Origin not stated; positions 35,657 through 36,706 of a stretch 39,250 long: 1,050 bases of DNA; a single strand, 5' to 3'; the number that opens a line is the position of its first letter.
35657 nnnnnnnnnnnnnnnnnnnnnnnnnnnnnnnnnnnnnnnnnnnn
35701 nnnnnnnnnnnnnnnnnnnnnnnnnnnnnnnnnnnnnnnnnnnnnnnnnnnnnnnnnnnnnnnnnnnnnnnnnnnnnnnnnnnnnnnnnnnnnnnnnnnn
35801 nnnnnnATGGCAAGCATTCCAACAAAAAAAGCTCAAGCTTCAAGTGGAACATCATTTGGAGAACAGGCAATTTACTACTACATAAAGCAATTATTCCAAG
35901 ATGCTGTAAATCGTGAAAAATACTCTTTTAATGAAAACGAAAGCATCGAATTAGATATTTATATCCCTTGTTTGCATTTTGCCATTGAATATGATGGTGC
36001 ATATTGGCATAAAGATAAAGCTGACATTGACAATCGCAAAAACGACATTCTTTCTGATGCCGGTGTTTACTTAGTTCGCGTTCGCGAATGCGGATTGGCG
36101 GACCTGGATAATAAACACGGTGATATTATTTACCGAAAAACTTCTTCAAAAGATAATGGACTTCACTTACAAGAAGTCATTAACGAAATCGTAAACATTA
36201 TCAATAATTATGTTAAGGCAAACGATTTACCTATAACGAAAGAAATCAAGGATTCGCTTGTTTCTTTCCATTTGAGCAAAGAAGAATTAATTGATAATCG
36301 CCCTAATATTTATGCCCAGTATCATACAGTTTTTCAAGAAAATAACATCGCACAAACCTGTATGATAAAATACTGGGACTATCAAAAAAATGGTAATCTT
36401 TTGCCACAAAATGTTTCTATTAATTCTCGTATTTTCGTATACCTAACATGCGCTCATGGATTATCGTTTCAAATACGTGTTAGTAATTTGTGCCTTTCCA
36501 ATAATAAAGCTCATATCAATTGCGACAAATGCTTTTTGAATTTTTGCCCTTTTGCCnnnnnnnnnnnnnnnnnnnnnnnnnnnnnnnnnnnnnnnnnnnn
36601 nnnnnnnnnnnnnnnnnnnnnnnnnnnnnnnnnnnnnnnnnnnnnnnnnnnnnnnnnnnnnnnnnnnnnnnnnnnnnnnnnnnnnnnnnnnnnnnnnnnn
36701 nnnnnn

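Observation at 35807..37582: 591-aa protein with inverted nuclease/zinc-ribbon architecture and a ~250-aa unassignable domain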

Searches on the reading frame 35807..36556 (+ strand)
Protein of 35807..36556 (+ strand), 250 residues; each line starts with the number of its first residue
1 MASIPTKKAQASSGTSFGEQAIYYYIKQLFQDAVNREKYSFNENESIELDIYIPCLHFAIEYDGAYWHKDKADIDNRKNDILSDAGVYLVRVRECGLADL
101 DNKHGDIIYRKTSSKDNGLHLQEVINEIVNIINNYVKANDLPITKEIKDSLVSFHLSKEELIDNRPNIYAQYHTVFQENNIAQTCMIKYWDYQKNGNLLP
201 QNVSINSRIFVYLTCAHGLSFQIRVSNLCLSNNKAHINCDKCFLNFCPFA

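Call 59: search_dna_similar(query=window:35807-36556:+, collection=phages, mode=protein, max_evalue=0.001, max_rows=25)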
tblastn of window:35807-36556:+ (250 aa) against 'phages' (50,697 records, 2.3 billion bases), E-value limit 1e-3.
Records with a match: 111; places in all: 111; records where one place covers at least 80% of the query: 0.
Best place of each record, by identity: <60% 111.
By first word of the organism name: Listeria 54; Klebsiella 29; Salmonella 11; Bacillus 6; Escherichia 5; Campylobacter 2; uncultured 1; Bacteriophage 1; Aeromonas 1; Acinetobacter 1.
By host as written in the record: Listeria monocytogenes 43; Klebsiella pneumoniae 16; - 8; Salmonella enterica subsp. enterica serovar Typhi 3; Bacillus subtilis 3; Salmonella enterica subsp. enterica serovar Typhimurium ST19 2; Salmonella enterica subsp. enterica serovar Typhi strain BRD948 2; Salmonella enterica subsp. enterica serovar Typhi T42 DEF 472 2; and 25 more.
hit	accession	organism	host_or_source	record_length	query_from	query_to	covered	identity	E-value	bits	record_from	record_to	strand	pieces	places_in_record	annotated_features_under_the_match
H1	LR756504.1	uncultured phage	metagenomic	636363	15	100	34%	41.9%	3e-9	63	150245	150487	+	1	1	record has no annotation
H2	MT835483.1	Bacteriophage sp.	human fecal samples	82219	12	101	36%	36.6%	2e-6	54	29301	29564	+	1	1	record has no annotation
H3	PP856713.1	Salmonella phage vB_STmST19_KE08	Salmonella enterica subsp. enterica ...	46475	10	94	34%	36.4%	9e-5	49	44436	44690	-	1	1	homing endonuclease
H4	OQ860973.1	Salmonella phage ST44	Salmonella enterica subsp. enterica ...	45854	10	94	34%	36.4%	1e-4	49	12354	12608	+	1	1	hypothetical protein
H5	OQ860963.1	Salmonella phage ST65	Salmonella enterica subsp. enterica ...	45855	10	94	34%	36.4%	1e-4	49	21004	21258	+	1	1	hypothetical protein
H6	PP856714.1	Salmonella phage vB_STmST19_KE12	Salmonella enterica subsp. enterica ...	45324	10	94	34%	36.4%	6e-4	47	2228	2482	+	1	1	homing endonuclease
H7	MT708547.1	Klebsiella phage Muenster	Klebsiella pneumoniae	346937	10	94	34%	36.3%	1e-3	46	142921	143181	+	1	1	endonuclease domain-containing protein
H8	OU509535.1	Klebsiella pneumoniae phage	not known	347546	10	94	34%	36.3%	1e-3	46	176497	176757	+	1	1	record has no annotation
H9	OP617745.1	Klebsiella phage KP13-7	Klebsiella pneumoniae KP13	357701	10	94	34%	36.3%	1e-3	46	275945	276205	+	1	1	hypothetical protein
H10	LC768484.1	Klebsiella phage phiKp_21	Klebsiella pneumoniae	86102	10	94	34%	36.3%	1e-3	46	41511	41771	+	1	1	hypothetical protein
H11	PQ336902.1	Salmonella phage CHRF_10023.1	Salmonella enterica subsp. enterica ...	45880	10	94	34%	35.2%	1e-4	49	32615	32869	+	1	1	homing endonuclease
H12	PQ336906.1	Salmonella phage CHRF_10034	Salmonella enterica subsp. enterica ...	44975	10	94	34%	35.2%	1e-4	49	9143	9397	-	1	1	homing endonuclease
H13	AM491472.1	Salmonella phage Vi II-E1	Salmonella enterica serovar Typhi Vi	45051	10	94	34%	35.2%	2e-4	48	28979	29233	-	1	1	conserved hypothetical phage protein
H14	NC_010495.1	Salmonella phage Vi II-E1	Salmonella enterica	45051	10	94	34%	35.2%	2e-4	48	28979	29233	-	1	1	homing endonuclease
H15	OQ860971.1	Salmonella phage ST46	Salmonella enterica subsp. enterica ...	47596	10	94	34%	35.2%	4e-4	47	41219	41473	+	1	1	hypothetical protein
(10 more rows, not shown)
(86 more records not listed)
